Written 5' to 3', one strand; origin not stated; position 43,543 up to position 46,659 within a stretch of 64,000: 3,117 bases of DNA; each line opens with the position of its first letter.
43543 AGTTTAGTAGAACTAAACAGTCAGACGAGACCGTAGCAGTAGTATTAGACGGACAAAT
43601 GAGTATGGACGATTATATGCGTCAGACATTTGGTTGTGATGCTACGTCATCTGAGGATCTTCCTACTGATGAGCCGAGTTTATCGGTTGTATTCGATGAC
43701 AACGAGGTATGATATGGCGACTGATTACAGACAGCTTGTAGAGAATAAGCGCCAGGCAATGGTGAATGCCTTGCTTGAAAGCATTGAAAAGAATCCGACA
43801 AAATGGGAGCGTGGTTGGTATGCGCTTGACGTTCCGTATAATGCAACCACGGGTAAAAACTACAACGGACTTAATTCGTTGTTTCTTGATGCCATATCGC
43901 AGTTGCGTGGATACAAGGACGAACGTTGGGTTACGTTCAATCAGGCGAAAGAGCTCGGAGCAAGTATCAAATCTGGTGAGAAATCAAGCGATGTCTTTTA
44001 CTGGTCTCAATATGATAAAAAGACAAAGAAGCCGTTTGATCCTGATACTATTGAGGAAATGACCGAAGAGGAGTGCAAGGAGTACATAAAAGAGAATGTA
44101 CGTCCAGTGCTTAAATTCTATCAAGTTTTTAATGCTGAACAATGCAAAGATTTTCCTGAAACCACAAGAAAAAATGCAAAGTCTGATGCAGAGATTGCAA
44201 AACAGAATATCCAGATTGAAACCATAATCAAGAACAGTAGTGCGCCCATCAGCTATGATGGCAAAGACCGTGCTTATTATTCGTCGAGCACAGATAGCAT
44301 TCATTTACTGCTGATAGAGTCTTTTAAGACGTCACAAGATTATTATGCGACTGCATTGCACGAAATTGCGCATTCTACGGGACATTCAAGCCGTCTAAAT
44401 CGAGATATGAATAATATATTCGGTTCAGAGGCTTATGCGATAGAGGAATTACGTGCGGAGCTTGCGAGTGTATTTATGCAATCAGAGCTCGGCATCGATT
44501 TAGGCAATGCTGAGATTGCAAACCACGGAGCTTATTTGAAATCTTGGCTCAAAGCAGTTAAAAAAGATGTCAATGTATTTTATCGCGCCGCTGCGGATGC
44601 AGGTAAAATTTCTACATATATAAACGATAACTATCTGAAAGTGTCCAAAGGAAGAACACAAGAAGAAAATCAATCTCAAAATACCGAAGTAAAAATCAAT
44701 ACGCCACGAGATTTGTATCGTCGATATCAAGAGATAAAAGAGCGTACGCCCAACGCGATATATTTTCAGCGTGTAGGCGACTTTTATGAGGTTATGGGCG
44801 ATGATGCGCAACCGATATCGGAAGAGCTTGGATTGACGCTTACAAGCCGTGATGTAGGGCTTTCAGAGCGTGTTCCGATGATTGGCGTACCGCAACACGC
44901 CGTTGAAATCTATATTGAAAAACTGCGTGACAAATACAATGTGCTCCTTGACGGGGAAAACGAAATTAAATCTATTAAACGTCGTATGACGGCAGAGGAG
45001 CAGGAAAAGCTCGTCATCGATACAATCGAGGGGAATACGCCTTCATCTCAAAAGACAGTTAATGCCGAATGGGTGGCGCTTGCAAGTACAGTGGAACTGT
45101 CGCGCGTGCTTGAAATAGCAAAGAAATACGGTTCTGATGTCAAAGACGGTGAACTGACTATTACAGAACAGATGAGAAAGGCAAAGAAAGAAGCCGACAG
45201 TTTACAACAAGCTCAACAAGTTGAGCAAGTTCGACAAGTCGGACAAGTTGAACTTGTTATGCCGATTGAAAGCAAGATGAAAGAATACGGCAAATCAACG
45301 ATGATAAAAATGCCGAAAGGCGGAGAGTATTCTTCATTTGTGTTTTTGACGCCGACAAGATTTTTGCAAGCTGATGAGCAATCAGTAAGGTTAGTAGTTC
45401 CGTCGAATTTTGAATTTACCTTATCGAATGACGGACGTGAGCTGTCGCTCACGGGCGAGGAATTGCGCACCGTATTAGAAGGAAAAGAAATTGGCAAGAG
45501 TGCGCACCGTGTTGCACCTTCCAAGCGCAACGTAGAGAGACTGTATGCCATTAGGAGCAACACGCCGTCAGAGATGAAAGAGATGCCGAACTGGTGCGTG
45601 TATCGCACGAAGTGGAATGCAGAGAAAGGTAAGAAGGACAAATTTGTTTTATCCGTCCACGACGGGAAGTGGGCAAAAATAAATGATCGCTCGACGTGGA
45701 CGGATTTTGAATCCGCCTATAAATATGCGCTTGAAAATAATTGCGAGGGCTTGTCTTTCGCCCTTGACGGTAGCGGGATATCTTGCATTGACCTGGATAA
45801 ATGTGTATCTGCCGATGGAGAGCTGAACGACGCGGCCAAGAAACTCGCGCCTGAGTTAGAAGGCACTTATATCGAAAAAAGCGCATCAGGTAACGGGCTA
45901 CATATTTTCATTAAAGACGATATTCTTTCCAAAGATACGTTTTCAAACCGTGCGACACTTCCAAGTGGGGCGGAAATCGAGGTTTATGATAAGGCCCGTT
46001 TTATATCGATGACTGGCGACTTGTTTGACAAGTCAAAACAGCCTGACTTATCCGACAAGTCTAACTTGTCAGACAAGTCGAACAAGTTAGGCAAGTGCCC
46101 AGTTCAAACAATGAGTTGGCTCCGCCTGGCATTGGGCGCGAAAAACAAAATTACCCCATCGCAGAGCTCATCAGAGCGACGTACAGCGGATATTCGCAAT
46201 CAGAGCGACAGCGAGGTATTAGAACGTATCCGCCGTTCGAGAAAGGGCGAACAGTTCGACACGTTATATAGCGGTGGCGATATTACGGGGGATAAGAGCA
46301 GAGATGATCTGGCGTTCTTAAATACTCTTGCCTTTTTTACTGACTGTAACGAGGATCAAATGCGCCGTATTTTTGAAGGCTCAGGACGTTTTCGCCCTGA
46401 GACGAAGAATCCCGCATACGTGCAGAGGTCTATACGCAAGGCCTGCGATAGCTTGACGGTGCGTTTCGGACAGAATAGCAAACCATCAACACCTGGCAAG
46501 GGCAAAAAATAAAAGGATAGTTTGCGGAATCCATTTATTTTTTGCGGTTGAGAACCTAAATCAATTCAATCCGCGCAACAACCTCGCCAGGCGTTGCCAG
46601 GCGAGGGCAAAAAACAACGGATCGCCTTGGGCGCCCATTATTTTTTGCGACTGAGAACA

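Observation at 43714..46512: MutS-domain-I-like module embedded between the ArdC and PrimPol parts of a conjugative-element protein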

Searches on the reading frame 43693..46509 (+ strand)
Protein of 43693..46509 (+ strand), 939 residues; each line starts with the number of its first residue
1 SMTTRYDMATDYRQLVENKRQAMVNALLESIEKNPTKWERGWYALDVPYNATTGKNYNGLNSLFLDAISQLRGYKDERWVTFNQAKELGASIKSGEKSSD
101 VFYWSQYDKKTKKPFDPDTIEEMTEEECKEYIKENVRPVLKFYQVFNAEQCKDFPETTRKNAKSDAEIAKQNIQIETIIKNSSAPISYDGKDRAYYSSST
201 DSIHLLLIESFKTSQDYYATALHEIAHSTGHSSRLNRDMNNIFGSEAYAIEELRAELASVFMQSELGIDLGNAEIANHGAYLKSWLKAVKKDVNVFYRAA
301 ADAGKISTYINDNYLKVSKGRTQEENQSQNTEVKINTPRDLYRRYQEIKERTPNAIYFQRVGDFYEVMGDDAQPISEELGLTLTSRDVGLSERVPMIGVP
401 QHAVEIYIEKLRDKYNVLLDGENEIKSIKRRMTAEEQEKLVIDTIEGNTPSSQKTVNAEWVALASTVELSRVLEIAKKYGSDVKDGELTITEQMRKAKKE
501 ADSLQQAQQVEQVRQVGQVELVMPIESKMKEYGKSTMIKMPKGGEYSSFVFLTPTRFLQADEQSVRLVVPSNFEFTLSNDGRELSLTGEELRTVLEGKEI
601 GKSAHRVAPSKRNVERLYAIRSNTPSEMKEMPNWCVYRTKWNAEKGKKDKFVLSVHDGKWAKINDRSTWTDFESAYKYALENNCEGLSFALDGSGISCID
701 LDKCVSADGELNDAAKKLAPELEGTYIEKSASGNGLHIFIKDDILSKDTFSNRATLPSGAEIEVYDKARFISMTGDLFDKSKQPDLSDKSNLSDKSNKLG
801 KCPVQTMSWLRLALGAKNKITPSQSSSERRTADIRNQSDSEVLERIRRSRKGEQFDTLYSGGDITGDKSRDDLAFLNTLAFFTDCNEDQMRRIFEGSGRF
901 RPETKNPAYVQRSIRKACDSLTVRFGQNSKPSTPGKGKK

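Call 3: search_protein_families(library=pfam, proteins=[window:43693-46509:+], max_evalue=1)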
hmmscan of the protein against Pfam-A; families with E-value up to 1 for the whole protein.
window:43693-46509:+ (939 aa): 7 families
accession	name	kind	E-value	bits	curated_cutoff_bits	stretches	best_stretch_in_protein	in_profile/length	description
PF18818.7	MPTase-PolyVal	-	4e-37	127.5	27.5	1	174-301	2-125/126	Zincin-like metallopeptidase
PF08401.16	ArdcN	-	1.7e-27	96.5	22.6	1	19-146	3-123/123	N-terminal domain of anti-restriction factor ArdC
PF01624.25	MutS_I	-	3e-17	63.3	20.6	1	342-411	4-73/113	MutS domain I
PF22763.1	NrS1-1_pol-like_HBD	-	7.6e-12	45.4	27.9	1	869-922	2-59/64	NrS-1 polymerase HBD domain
PF20054.4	Tc-38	-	0.037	14.2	23.2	1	69-102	18-51/70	Trypanosoma Tc-38 (p38) protein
PF04315.17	EpmC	-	0.13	12.4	23.8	1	212-233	36-59/162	Elongation factor P hydroxylase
PF20263.4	LYRM2-like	-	0.21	12.5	26.8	0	464-512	17-63/85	LYR motif-containing protein 2-like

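Call 4: search_protein_families(library=ncbifam, proteins=[window:43693-46509:+], max_evalue=1)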
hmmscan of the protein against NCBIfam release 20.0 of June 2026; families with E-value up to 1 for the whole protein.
window:43693-46509:+ (939 aa): 2 families
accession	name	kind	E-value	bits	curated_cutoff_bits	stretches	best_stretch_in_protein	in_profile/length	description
NF003810.1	PRK05399.1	equivalog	4.4e-20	72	480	1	341-430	4-94/793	DNA mismatch repair protein MutS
TIGR01070.1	mutS1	equivalog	1.1e-18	67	641.7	1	343-412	6-75/840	DNA mismatch repair protein MutS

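Call 13: find_homologous_proteins(query=window:43693-46509:+, max_evalue=0.00001)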
Query window:43693-46509:+ (939 aa): 1280 proteins with E <= 0.00001 among 8000 candidates; the best 120 are listed.
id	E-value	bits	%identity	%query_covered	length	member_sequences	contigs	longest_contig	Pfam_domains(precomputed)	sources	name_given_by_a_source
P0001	0.0e+0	1776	84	99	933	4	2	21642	PF22763.2,PF08401.17,PF01624.26,PF18818.8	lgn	-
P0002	0.0e+0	1277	73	45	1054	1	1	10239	PF22763.2,PF08401.17,PF13521.13,PF18818.8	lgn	-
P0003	0.0e+0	1221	72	46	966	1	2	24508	PF22763.2,PF08401.17,PF18818.8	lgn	-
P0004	0.0e+0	1168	100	57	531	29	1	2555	PF08401.17,PF01624.26,PF18818.8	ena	-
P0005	0.0e+0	1082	62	46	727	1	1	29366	PF22763.2,PF08401.17,PF18818.8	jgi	-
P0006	5.9e-284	963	57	47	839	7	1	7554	PF22763.2,PF08401.17,PF20054.5,PF18818.8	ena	-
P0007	7.4e-284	963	57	47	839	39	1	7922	PF22763.2,PF08401.17,PF18818.8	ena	-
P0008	9.0e-284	962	57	47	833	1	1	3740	PF22763.2,PF08401.17,PF20054.5,PF18818.8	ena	-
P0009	1.4e-283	962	57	47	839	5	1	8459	PF22763.2,PF08401.17,PF18818.8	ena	-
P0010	1.3e-282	958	61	45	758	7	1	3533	PF22763.2,PF08401.17,PF18818.8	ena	-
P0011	2.7e-282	957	57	47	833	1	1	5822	PF22763.2,PF08401.17,PF20054.5,PF18818.8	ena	-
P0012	3.9e-282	957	57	47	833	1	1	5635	PF22763.2,PF08401.17,PF18818.8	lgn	-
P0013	1.5e-281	955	57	47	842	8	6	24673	PF22763.2,PF08401.17,PF20054.5,PF18818.8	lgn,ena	-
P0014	4.7e-268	910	47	62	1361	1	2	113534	PF22763.2,PF08401.17,PF01624.26,PF18818.8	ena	-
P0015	1.7e-264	899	46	66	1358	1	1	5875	PF22763.2,PF08401.17,PF01624.26,PF18818.8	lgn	-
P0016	7.1e-262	890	53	44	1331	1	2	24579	PF22763.2,PF08401.17,PF01624.26,PF18840.7,PF18818.8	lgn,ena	-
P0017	6.2e-250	850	50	48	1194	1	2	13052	PF22763.2,PF08401.17,PF18840.7,PF18818.8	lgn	-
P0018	9.7e-250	850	51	49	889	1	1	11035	PF22763.2,PF08401.17,PF18818.8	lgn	-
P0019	1.8e-249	849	51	49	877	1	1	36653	PF22763.2,PF08401.17,PF18818.8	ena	-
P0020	2.7e-249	848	58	33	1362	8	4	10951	PF22763.2,PF08401.17,PF01624.26,PF18818.8,PF18819.7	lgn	-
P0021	3.7e-249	848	51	49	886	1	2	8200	PF22763.2,PF08401.17,PF18818.8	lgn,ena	-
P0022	3.7e-249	848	51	49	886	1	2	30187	PF22763.2,PF08401.17,PF18818.8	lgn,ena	-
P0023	4.0e-249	848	47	99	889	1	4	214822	PF22763.2,PF08401.17,PF18818.8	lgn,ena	-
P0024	4.8e-249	847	50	49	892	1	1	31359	PF22763.2,PF08401.17,PF18818.8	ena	-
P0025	7.9e-249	847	52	48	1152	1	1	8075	PF22763.2,PF08401.17,PF14191.13,PF18840.7,PF18818.8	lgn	-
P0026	1.6e-248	846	52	47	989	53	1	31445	PF22763.2,PF08401.17,PF18818.8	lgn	-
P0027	1.7e-248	846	51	49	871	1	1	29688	PF22763.2,PF08401.17,PF18818.8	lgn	-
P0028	4.5e-248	844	59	33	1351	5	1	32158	PF22763.2,PF08401.17,PF01624.26,PF18818.8,PF18819.7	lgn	-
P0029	1.4e-247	843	49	50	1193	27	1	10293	PF22763.2,PF08401.17,PF18840.7,PF18818.8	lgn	-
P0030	2.6e-247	842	51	46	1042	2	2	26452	PF22763.2,PF08401.17,PF18840.7,PF18818.8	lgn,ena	-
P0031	3.2e-247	841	50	49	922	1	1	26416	PF22763.2,PF08401.17,PF18818.8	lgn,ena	-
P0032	3.8e-247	841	49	50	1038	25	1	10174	PF22763.2,PF08401.17,PF18840.7,PF18818.8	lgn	-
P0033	6.7e-247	840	53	46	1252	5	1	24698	PF22763.2,PF08401.17,PF18840.7,PF18818.8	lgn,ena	-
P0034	1.2e-246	839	43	50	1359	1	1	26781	PF22763.2,PF08401.17,PF01624.26,PF18818.8,PF18819.7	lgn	-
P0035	1.6e-246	839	52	47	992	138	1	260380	PF22763.2,PF08401.17,PF18818.8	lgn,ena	-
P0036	1.1e-245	836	58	33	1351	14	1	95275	PF22763.2,PF08401.17,PF01624.26,PF18818.8,PF18819.7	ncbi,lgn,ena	-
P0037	1.7e-245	836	44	46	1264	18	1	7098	PF22763.2,PF08401.17,PF01624.26,PF18818.8,PF18819.7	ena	-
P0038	1.9e-245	835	44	65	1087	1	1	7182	PF22763.2,PF08401.17,PF01624.26,PF18818.8,PF18819.7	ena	-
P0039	4.2e-245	834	50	48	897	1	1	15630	PF22763.2,PF08401.17,PF18818.8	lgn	-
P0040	5.0e-245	834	49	45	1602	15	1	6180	PF22763.2,PF08401.17,PF01624.26,PF13521.13,PF18818.8,PF18819.7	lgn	-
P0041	9.1e-245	833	47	48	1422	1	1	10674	PF22763.2,PF08401.17,PF01624.26,PF18818.8,PF18819.7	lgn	-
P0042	2.8e-244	832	43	62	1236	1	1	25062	PF22763.2,PF08401.17,PF01624.26,PF18818.8,PF18819.7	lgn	-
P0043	1.2e-243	829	47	48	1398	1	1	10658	PF22763.2,PF08401.17,PF01624.26,PF18818.8,PF18819.7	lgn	-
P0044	1.3e-242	826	44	60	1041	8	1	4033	PF22763.2,PF08401.17,PF01624.26,PF18818.8,PF18819.7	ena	-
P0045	5.6e-237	807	55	43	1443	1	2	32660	PF22763.2,PF08401.17,PF13521.13,PF18818.8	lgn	-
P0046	2.4e-236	805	54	45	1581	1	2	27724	PF22763.2,PF08401.17,PF13521.13,PF18818.8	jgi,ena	jgi:antirestriction protein ArdC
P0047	2.7e-235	802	49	49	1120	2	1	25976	PF22763.2,PF08401.17,PF18818.8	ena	-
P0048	1.8e-234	799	49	49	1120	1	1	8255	PF22763.2,PF08401.17,PF18818.8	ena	-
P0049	2.9e-234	798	52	47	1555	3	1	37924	PF22763.2,PF08401.17,PF14191.13,PF13521.13,PF18840.7,PF18818.8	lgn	-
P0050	3.0e-234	798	48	49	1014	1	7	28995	PF22763.2,PF08401.17,PF18818.8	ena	-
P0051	7.7e-234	797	49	49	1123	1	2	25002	PF22763.2,PF08401.17,PF18818.8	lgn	-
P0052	8.5e-234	797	51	43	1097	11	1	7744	PF22763.2,PF08401.17,PF18818.8,PF18819.7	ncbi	-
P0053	9.8e-234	797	49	49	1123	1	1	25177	PF22763.2,PF08401.17,PF18818.8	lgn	-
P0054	1.1e-233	797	51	46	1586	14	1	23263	PF22763.2,PF08401.17,PF14191.13,PF13521.13,PF18840.7,PF18818.8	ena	-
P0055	1.2e-233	797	47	97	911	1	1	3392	PF22763.2,PF08401.17,PF18818.8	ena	-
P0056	1.4e-233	796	48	49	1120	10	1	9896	PF22763.2,PF08401.17,PF18818.8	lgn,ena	-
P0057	1.9e-233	796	52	44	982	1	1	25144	PF22763.2,PF08401.17,PF18818.8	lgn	-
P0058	1.9e-233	796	51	43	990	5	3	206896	PF22763.2,PF08401.17,PF18818.8,PF18819.7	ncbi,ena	-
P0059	2.0e-233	796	46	97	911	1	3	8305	PF22763.2,PF08401.17,PF18818.8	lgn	-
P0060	2.4e-233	795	46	97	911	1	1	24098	PF22763.2,PF08401.17,PF18818.8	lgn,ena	-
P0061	3.0e-233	795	48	49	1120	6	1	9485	PF22763.2,PF08401.17,PF18818.8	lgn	-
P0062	3.7e-233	795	46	97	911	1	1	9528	PF22763.2,PF08401.17,PF18818.8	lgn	-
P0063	3.8e-233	795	52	45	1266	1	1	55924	PF22763.2,PF08401.17,PF18818.8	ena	-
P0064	4.0e-233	795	52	44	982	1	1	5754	PF22763.2,PF08401.17,PF18818.8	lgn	-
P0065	4.3e-233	795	46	97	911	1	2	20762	PF22763.2,PF08401.17,PF18818.8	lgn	-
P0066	4.4e-233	795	46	97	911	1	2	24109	PF22763.2,PF08401.17,PF18818.8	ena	-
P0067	4.5e-233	795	47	97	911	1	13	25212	PF22763.2,PF08401.17,PF18818.8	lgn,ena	-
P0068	5.3e-233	794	46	97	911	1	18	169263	PF22763.2,PF08401.17,PF18818.8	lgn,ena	-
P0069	5.6e-233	794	51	45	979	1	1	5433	PF22763.2,PF08401.17,PF18818.8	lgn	-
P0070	7.1e-233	794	46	97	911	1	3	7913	PF22763.2,PF08401.17,PF18818.8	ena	-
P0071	7.5e-233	794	46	97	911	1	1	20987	PF22763.2,PF08401.17,PF18818.8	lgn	-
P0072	7.8e-233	794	46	97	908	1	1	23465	PF22763.2,PF08401.17,PF18818.8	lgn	-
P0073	9.7e-233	793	51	46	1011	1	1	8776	PF22763.2,PF08401.17,PF18818.8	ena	-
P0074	9.9e-233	793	46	97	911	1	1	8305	PF22763.2,PF08401.17,PF18818.8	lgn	-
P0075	1.0e-232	793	51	46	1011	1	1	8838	PF22763.2,PF08401.17,PF18818.8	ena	-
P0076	1.0e-232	793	51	46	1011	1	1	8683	PF22763.2,PF08401.17,PF18818.8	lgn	-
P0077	1.5e-232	793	51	46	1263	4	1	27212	PF22763.2,PF08401.17,PF18840.7,PF18818.8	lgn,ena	-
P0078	1.6e-232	793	51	43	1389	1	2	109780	PF22763.2,PF08401.17,PF18840.7,PF18818.8,PF18819.7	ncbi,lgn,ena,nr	ncbi:MAG: ssDNA-binding domain-containing protein [Clostridia bacterium]|nr:ssDNA-binding domain-con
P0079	2.2e-232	792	51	45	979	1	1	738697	PF22763.2,PF08401.17,PF18818.8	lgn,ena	-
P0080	2.5e-232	792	51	45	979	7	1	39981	PF22763.2,PF08401.17,PF18818.8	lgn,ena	-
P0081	3.0e-232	792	46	97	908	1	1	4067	PF22763.2,PF08401.17,PF18818.8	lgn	-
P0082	3.3e-232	792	51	46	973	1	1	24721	PF22763.2,PF08401.17,PF18818.8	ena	-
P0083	5.5e-232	791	51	45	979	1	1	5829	PF22763.2,PF08401.17,PF18818.8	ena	-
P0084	6.1e-232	791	51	45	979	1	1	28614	PF22763.2,PF08401.17,PF18818.8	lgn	-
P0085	7.5e-232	791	38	64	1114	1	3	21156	PF22763.2,PF08401.17,PF01624.26,PF18818.8,PF18819.7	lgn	-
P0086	8.6e-232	790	51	45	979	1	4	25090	PF22763.2,PF08401.17,PF18818.8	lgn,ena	-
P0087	9.7e-232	790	51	45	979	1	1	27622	PF22763.2,PF08401.17,PF18818.8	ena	-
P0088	1.6e-231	789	51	45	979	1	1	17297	PF22763.2,PF08401.17,PF18818.8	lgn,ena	-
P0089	2.2e-231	789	51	46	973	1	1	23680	PF22763.2,PF08401.17,PF18818.8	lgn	-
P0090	5.8e-231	788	51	45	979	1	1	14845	PF22763.2,PF08401.17,PF18818.8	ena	-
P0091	1.5e-230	786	50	46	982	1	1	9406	PF22763.2,PF08401.17,PF18818.8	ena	-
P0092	1.9e-230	786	52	44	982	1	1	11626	PF22763.2,PF08401.17,PF18818.8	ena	-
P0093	2.1e-230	786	51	45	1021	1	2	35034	PF22763.2,PF08401.17,PF18818.8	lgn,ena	-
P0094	3.5e-230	785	50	45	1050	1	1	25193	PF22763.2,PF08401.17,PF18818.8,PF18819.7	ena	-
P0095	4.7e-230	785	51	45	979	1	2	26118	PF22763.2,PF08401.17,PF18818.8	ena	-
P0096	4.8e-230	785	51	45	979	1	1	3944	PF22763.2,PF08401.17,PF18818.8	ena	-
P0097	5.2e-230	784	49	48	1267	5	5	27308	PF22763.2,PF08401.17,PF18840.7,PF18818.8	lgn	-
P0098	7.3e-230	784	47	97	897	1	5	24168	PF22763.2,PF08401.17,PF18818.8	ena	-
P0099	7.5e-230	784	51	45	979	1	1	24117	PF22763.2,PF08401.17,PF18818.8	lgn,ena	-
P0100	9.1e-230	784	51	47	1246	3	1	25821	PF22763.2,PF08401.17,PF18818.8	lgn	-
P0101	1.9e-229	783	51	43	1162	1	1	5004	PF08401.17,PF18840.7,PF18818.8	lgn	-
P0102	2.2e-227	776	52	43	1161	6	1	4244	PF22763.2,PF08401.17,PF18840.7,PF18818.8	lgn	-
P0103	3.0e-227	775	50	48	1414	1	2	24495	PF22763.2,PF08401.17,PF18840.7,PF18818.8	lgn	-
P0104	6.9e-227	774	45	97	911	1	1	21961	PF22763.2,PF08401.17,PF18818.8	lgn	-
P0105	9.3e-226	770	49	46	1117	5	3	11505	PF22763.2,PF08401.17,PF18818.8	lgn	-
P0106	9.2e-224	764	60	34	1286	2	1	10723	PF22763.2,PF08401.17,PF18840.7,PF18818.8,PF18819.7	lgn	-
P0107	1.1e-221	757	61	33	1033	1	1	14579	PF22763.2,PF08401.17,PF18840.7,PF18818.8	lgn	-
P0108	5.9e-218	745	46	43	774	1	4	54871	PF22763.2,PF08401.17,PF18818.8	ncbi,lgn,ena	-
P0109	6.9e-218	744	47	47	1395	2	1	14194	PF22763.2,PF08401.17,PF13521.13,PF18818.8,PF18819.7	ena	-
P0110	2.5e-216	739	60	33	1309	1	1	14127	PF22763.2,PF08401.17,PF18818.8,PF18819.7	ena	-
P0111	3.0e-216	739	58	34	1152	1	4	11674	PF08401.17,PF01624.26,PF18840.7,PF18818.8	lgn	-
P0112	2.4e-215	736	51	46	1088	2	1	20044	PF22763.2,PF08401.17,PF18818.8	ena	-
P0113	3.6e-215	735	57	33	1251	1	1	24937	PF22763.2,PF08401.17,PF18818.8,PF18819.7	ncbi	-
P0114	3.2e-214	732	58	35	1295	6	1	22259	PF22763.2,PF08401.17,PF18818.8,PF18819.7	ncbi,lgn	-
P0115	3.4e-213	729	37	61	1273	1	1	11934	PF22763.2,PF08401.17,PF01624.26,PF18818.8,PF18819.7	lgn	-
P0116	1.0e-212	727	41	59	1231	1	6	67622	PF22763.2,PF08401.17,PF13521.13,PF18818.8,PF18819.7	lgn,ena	-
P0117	7.5e-212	724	46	44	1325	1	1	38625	PF22763.2,PF08401.17,PF13521.13,PF18818.8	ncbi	-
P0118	5.3e-210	718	56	34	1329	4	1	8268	PF22763.2,PF08401.17,PF01624.26,PF18818.8,PF18819.7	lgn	-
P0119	1.3e-209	717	59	33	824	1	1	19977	PF08401.17,PF18818.8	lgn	-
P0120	3.3e-208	712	45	44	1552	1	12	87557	PF22763.2,PF08401.17,PF13521.13,PF18818.8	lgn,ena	-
